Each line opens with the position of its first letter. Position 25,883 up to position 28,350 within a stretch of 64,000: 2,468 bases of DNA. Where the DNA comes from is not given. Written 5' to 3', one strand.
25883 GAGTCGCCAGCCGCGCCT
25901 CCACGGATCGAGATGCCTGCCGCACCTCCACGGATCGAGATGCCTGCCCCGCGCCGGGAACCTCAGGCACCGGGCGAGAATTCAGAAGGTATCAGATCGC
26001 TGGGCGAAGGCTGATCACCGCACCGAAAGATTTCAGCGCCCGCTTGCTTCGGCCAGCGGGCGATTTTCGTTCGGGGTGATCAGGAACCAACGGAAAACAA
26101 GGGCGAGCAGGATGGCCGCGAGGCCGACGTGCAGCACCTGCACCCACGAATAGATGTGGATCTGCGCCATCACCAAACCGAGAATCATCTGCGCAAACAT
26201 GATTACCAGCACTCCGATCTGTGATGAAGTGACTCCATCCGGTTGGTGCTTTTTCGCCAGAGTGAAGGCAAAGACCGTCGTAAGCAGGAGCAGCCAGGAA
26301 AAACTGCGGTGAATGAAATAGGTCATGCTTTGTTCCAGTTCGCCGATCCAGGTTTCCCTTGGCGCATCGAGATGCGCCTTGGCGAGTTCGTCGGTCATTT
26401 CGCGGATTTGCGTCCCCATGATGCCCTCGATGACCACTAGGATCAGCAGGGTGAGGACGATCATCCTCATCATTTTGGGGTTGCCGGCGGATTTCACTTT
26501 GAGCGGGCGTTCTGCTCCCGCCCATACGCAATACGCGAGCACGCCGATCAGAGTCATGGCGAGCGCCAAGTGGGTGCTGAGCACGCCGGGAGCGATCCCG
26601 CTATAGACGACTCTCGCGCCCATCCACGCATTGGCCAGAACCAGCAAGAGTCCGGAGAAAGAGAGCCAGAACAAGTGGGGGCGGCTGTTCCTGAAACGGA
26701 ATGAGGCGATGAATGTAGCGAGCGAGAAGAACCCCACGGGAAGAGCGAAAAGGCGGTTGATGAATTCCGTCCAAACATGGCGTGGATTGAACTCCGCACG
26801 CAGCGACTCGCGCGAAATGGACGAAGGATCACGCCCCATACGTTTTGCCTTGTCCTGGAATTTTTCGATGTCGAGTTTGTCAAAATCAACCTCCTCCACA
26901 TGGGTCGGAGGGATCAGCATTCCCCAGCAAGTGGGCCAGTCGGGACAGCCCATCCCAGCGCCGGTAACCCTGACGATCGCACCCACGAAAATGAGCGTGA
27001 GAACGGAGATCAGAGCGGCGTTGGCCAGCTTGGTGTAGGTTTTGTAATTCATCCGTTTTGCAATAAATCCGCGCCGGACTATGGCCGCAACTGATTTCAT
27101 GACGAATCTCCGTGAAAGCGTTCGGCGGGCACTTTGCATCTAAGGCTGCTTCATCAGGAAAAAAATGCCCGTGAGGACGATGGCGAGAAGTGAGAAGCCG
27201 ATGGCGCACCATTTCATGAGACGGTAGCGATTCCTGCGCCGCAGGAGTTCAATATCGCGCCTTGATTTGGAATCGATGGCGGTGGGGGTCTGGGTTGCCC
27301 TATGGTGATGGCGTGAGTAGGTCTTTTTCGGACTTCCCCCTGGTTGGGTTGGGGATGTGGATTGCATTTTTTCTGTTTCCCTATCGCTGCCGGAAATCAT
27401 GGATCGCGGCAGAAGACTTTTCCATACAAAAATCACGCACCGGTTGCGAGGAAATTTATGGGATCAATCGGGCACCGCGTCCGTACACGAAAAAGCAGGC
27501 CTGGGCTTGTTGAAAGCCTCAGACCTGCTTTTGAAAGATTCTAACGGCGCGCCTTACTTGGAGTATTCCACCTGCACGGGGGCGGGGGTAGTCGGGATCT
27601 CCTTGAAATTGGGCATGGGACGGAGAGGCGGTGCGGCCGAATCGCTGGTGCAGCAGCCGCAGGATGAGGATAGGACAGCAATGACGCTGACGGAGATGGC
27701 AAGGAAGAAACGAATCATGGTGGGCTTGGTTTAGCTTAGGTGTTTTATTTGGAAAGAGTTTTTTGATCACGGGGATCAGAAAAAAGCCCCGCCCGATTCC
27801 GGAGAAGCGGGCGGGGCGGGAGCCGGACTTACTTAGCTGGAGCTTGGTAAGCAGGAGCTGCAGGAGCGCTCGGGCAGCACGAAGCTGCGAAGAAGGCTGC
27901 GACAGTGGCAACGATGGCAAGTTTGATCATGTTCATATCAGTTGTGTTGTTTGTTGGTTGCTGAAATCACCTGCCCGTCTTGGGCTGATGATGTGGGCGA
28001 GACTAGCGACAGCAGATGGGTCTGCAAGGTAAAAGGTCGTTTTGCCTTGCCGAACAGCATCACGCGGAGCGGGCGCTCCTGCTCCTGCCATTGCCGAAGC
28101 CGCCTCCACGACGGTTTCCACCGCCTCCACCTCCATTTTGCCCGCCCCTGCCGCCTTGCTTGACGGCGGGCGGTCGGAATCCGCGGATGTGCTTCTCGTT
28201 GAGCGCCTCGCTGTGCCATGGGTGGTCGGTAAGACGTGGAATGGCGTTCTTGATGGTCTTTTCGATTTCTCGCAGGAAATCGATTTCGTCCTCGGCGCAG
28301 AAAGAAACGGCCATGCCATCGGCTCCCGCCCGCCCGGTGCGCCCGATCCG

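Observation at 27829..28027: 35-aa lipoprotein with a 16-residue mature peptide ending in Lys: candidate Braun-lipoprotein analogue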

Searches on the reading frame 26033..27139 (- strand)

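Call 6: search_protein_families(library=pfam, proteins=[window:26033-27139:-], max_evalue=1)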
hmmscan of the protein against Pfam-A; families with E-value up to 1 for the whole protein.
window:26033-27139:- (368 aa): 3 families
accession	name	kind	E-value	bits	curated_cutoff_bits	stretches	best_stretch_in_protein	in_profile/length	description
PF02628.20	COX15-CtaA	-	7.2e-45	153.8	29.9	1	41-348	6-321/322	Cytochrome oxidase assembly protein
PF13936.12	HTH_38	-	0.039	14.1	27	1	98-111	27-40/44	Helix-turn-helix domain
PF17870.6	Insulin_TMD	-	0.11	13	33.4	0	280-302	24-46/47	Insulin receptor trans-membrane segment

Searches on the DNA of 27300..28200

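Call 64: search_rna_families(source=window, start=27300, end=28200, threshold=evalue, max_evalue=1)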
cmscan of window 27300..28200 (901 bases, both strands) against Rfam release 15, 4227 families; matches with E-value up to 1: 4.
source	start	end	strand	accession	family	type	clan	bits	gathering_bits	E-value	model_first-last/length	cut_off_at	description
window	27491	27532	-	RF03560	mir-3926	Gene; miRNA;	-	21.3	82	0.4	12-52/63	no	mir-3926 microRNA precursor family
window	27491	27532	+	RF03560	mir-3926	Gene; miRNA;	-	20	82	0.86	12-52/63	no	mir-3926 microRNA precursor family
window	27777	27816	-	RF02401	ClpQY_promoter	Cis-reg;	-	16.8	42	0.53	1-30/57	no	ClpQY promoter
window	27781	27940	-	RF02501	Atu_C7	Gene; sRNA;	-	16.7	45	0.2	1-157/157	no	Rhizobiales sRNA Atu_C7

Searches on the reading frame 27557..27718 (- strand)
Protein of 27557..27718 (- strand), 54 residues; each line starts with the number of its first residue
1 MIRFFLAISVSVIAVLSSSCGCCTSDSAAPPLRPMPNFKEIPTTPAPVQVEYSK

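Call 6: search_protein_families(library=pfam, proteins=[window:27557-27718:-], max_evalue=1)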
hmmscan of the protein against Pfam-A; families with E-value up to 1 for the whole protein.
seq(54 aa): 0 families

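Call 7: search_protein_families(library=ncbifam, proteins=[window:27557-27718:-], max_evalue=1)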
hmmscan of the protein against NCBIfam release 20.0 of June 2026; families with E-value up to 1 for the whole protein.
seq(54 aa): 0 families

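Call 21: find_homologous_proteins(query=window:27557-27718:-, max_evalue=10)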
Query seq(54 aa) (54 aa): 9 proteins with E <= 10 among 9 candidates.
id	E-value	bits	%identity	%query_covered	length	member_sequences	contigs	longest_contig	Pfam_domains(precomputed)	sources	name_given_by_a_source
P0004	1.4e-25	104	91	100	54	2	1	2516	-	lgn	-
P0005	3.1e-25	103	89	100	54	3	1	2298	-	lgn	-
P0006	2.9e-23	97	87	100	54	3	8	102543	-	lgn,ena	-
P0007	1.0e-22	96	85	100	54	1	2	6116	-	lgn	-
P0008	2.1e-21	92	78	100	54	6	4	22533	-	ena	-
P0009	2.8e-21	91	83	100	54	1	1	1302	-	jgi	-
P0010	1.2e-20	89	83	100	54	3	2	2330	-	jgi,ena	jgi:hypothetical protein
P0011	1.1e-17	80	71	100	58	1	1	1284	-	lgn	-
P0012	6.8e-15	71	72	100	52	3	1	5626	-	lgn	-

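Call 23: find_encoding_contigs(protein=P0006, flank=10000, max_places=8)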
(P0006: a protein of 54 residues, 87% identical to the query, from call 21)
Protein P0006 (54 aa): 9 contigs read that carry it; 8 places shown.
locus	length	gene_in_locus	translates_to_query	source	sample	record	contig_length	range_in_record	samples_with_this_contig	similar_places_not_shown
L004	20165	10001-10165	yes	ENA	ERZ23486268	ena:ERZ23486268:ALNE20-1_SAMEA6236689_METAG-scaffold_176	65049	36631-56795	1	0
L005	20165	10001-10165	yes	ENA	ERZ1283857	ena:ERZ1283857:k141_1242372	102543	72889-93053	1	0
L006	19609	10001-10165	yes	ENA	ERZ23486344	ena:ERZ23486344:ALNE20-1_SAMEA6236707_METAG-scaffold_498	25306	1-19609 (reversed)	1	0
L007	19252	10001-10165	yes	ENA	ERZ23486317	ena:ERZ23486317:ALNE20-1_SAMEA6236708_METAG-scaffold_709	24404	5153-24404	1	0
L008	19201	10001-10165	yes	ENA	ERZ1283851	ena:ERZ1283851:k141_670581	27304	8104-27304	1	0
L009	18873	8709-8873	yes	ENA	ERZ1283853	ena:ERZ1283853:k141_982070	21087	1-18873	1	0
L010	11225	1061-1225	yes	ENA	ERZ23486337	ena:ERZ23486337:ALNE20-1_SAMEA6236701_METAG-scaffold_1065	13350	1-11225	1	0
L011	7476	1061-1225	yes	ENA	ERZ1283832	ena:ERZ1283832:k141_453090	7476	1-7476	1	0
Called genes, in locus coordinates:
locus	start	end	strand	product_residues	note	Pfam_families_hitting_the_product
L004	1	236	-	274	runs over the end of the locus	-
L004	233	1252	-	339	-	PF10023:Aminopep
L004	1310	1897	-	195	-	-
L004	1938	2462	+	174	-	PF01923:Cob_adeno_trans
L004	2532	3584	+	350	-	PF00437:T2SSE, PF13191:AAA_16 (weak)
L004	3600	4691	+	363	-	PF00437:T2SSE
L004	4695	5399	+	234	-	-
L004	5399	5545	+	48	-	-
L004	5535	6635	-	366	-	PF02073:Peptidase_M29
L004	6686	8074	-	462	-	PF07719:TPR_2 (faint), PF12895:ANAPC3 (faint), PF13181:TPR_8 (faint), PF13371:TPR_9 (faint), PF13428:TPR_14 (faint), PF00515:TPR_1 (faint), PF13174:TPR_6 (faint), PF14559:TPR_19 (weak), +6 more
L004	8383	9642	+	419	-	PF00270:DEAD, PF04851:ResIII (weak), PF00271:Helicase_C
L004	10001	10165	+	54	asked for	-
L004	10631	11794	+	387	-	PF01594:AI-2E_transport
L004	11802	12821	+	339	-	PF02628:COX15-CtaA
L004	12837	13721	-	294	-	-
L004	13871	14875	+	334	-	PF01073:3Beta_HSD, PF01370:Epimerase, PF02719:Polysacc_synt_2, PF04321:RmlD_sub_bind, PF05368:NmrA (weak), PF07993:NAD_binding_4 (faint), PF13460:NAD_binding_10 (weak), PF16363:GDP_Man_Dehyd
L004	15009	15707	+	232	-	PF07963:N_methyl (weak)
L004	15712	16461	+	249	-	-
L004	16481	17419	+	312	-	PF07963:N_methyl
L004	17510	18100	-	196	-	-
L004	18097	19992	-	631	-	PF13414:TPR_11 (faint), PF13432:TPR_16 (weak), PF23914:TPR_CcmH_CycH, PF14559:TPR_19 (weak), PF13371:TPR_9 (weak), PF13424:TPR_12 (weak), PF13428:TPR_14 (weak), PF13432:TPR_16, +4 more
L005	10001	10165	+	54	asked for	-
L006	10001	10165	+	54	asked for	-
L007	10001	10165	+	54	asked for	-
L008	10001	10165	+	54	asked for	-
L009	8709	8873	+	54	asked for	-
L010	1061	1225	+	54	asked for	-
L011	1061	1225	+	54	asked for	-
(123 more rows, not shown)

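Call 24: find_encoding_contigs(protein=P0008, flank=10000, max_places=4)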
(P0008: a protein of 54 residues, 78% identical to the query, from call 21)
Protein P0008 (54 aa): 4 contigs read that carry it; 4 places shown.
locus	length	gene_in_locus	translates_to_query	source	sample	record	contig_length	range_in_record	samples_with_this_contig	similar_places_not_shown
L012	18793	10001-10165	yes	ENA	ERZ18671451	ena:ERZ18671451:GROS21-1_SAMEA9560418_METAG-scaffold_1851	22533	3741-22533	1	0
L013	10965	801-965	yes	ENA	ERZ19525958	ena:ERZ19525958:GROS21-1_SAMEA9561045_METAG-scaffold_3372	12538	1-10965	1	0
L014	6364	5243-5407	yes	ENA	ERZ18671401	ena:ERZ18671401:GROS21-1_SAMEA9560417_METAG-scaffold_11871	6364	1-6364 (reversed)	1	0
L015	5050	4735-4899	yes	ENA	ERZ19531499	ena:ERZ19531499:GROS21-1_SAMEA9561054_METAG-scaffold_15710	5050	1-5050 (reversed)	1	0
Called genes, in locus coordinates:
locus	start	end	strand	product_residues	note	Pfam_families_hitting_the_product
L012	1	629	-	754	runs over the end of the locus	PF00912:Transgly, PF00905:Transpeptidase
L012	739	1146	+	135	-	PF07361:Cytochrom_B562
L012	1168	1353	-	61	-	PF07927:HicA_toxin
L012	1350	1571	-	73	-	-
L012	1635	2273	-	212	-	PF03734:YkuD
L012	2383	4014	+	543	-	-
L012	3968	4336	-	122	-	-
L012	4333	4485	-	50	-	-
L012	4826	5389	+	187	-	-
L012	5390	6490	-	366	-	PF02073:Peptidase_M29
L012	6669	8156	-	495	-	PF07719:TPR_2 (faint), PF12895:ANAPC3 (faint), PF13174:TPR_6 (faint), PF13371:TPR_9 (faint), PF13428:TPR_14 (faint), PF13432:TPR_16 (faint), PF14559:TPR_19 (faint), PF21545:T7SS_EccA1_N (weak), +7 more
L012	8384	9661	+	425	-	PF00270:DEAD, PF04851:ResIII (weak), PF00271:Helicase_C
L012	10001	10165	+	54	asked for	-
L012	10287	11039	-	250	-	PF06439:3keto-disac_hyd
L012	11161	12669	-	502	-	PF00590:TP_methylase, PF02602:HEM4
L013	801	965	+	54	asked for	-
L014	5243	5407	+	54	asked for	-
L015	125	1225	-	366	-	PF02073:Peptidase_M29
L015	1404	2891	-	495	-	PF07719:TPR_2 (faint), PF12895:ANAPC3 (faint), PF13174:TPR_6 (faint), PF13371:TPR_9 (faint), PF13428:TPR_14 (faint), PF13432:TPR_16 (faint), PF14559:TPR_19 (weak), PF21545:T7SS_EccA1_N (weak), +7 more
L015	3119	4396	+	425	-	PF00270:DEAD, PF04851:ResIII (weak), PF00271:Helicase_C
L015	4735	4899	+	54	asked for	-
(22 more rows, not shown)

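Call 49: search_protein_representatives(alignment_id=A2)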
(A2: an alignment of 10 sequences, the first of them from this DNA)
Query: 10 sequences, 54 profile positions. Proteins with E-value up to 0.001 (for the whole library): 66; up to 1e-10: 15; up to 1e-30: 0. The best 66 are listed.
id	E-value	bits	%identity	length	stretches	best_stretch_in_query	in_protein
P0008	1.8e-30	120.5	-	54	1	1-54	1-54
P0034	8.5e-22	92.8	-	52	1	1-54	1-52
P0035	2.1e-17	78.7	-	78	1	1-54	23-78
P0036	2.9e-16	75.1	-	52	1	1-54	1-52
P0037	1.4e-14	69.7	-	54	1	1-54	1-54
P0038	3.1e-14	68.6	-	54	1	1-53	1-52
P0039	4.1e-14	68.2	-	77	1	1-53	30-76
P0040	4.9e-14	67.9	-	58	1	1-54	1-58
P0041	1.0e-13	66.9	-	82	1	1-53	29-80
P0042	1.1e-12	63.6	-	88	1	1-53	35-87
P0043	5.5e-12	61.4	-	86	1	1-54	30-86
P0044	1.1e-11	60.4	-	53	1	1-54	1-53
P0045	2.5e-11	59.3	-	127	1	1-52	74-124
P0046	3.4e-11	58.8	-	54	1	1-45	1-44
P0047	5.3e-11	58.2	-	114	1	1-48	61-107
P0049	2.2e-10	56.3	-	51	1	1-54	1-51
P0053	6.7e-10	54.7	-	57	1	8-54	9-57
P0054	7.5e-10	54.5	-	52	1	1-54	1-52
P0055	2.0e-09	53.1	-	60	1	6-54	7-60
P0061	5.0e-09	51.9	-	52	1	4-43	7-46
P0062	7.2e-09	51.4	-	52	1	1-43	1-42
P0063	2.1e-08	49.9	-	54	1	5-54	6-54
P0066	1.4e-07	47.3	-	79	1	3-46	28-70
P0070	3.4e-07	46.1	-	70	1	1-49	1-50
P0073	8.0e-07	44.8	-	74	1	5-43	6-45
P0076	1.3e-06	44.2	-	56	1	5-48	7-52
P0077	1.5e-06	43.9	-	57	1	5-53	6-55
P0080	9.2e-06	41.4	-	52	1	3-42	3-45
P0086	6.1e-05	38.8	-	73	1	1-46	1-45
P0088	8.8e-05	38.3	-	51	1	1-51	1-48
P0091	1.6e-04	37.5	-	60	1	7-39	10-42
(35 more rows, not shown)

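Call 51: list_cluster_members(proteins=[P0036, P0038, P0046, P0049, P0054, P0061, P0077, P0088, P0062, P0053])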
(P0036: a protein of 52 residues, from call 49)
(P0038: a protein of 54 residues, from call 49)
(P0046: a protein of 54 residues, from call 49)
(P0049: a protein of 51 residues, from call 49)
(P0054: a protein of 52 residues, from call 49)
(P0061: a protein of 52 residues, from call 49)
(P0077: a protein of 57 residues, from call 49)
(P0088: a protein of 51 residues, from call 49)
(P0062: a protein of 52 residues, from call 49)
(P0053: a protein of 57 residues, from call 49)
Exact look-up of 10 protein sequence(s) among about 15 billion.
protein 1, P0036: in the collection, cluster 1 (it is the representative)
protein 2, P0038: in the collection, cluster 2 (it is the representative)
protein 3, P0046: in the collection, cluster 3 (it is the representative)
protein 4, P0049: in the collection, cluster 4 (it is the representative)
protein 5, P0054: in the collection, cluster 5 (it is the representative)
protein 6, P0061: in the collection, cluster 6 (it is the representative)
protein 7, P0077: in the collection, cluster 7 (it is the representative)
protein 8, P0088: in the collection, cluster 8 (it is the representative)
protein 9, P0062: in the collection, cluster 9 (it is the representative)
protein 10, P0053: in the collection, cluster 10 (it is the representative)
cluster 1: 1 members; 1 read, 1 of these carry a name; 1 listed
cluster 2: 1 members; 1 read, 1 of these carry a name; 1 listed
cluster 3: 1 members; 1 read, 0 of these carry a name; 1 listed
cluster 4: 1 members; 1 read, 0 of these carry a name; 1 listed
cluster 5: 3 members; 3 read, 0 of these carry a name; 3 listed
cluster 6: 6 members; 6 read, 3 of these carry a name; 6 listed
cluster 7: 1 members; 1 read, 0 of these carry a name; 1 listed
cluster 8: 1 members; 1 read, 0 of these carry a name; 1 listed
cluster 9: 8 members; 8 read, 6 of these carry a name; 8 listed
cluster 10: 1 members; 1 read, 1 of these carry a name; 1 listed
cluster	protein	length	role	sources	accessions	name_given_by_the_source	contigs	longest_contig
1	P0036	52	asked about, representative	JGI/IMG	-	hypothetical protein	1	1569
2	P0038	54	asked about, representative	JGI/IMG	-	hypothetical protein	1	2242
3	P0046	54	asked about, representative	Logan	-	-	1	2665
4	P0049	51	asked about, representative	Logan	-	-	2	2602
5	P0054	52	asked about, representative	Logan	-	-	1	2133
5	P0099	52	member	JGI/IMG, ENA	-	-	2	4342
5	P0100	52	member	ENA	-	-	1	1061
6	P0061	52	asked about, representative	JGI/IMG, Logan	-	hypothetical protein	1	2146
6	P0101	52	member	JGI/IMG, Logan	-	hypothetical protein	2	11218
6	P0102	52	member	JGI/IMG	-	hypothetical protein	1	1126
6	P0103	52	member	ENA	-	-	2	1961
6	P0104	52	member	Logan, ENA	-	-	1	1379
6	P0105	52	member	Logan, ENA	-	-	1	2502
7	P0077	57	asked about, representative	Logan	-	-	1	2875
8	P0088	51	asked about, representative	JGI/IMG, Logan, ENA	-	-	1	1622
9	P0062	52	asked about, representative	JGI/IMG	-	hypothetical protein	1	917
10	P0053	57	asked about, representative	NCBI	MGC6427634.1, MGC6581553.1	MAG: hypothetical protein ACON5H_11655 [Akkermansiaceae bacterium]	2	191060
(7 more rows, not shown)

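Call 63: list_cluster_members(proteins=[P0055, P0063, P0066, P0070, P0073, P0076, P0080, P0091, P0086, P0023])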
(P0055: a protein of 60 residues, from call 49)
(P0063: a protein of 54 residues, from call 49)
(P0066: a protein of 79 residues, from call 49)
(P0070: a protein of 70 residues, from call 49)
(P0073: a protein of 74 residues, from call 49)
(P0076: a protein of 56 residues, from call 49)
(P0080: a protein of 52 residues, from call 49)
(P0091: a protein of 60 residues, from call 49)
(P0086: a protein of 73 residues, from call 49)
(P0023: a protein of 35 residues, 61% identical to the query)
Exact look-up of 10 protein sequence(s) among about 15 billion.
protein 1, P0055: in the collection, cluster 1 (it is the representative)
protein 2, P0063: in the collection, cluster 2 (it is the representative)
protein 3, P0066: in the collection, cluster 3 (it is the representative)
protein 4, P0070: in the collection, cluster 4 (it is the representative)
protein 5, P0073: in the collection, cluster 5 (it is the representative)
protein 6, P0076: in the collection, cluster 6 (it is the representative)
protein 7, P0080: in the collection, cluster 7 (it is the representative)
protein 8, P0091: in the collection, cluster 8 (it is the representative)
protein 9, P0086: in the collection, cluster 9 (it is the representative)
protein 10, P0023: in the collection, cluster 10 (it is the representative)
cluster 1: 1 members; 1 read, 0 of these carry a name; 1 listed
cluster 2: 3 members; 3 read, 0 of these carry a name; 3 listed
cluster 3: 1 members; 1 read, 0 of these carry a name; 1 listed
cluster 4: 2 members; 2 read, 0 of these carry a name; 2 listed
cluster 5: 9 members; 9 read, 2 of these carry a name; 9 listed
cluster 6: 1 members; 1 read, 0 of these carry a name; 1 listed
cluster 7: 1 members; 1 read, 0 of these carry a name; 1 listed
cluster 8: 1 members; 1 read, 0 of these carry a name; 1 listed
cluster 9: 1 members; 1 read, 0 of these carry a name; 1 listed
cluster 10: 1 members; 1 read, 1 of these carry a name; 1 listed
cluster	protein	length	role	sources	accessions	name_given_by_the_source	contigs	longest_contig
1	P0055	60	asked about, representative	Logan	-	-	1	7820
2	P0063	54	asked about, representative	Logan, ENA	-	-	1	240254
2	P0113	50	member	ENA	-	-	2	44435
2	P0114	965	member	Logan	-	-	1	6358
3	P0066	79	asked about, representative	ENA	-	-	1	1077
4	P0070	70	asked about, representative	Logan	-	-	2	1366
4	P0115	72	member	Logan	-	-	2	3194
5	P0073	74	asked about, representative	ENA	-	-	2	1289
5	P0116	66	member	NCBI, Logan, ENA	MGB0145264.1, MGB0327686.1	MAG: hypothetical protein ACPGJR_09125 [Akkermansiaceae bacterium]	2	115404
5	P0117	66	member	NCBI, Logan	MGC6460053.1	MAG: hypothetical protein ACON4R_17005 [Akkermansiaceae bacterium]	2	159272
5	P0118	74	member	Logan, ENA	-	-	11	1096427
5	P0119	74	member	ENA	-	-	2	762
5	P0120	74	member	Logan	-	-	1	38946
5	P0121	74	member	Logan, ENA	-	-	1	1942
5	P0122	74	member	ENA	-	-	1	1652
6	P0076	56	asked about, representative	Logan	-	-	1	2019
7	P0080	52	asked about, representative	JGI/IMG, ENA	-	-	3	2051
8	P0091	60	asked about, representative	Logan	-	-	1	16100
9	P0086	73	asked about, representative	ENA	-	-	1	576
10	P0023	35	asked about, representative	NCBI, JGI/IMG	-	hypothetical protein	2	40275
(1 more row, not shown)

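Call 90: predict_structure(alignment_id=A2)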
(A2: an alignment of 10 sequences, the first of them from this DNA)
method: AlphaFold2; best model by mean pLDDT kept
length: 54 residues; sequences in the alignment: 10
mean_pLDDT: 64.0   pTM: 0.27
mean pLDDT of the five models: 64.0, 61.9, 61.7, 60.3, 57.7
residues with pLDDT >= 90: 0; 70-90: 15; 50-70: 35; < 50: 4
segments of 3 or more residues with pLDDT < 50: 52-54
pLDDT, mean of each block of 10 residues (from residue 1): 80 71 57 65 55 47
secondary structure, 60 per line:
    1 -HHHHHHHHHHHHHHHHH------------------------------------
elements in order: H2-18
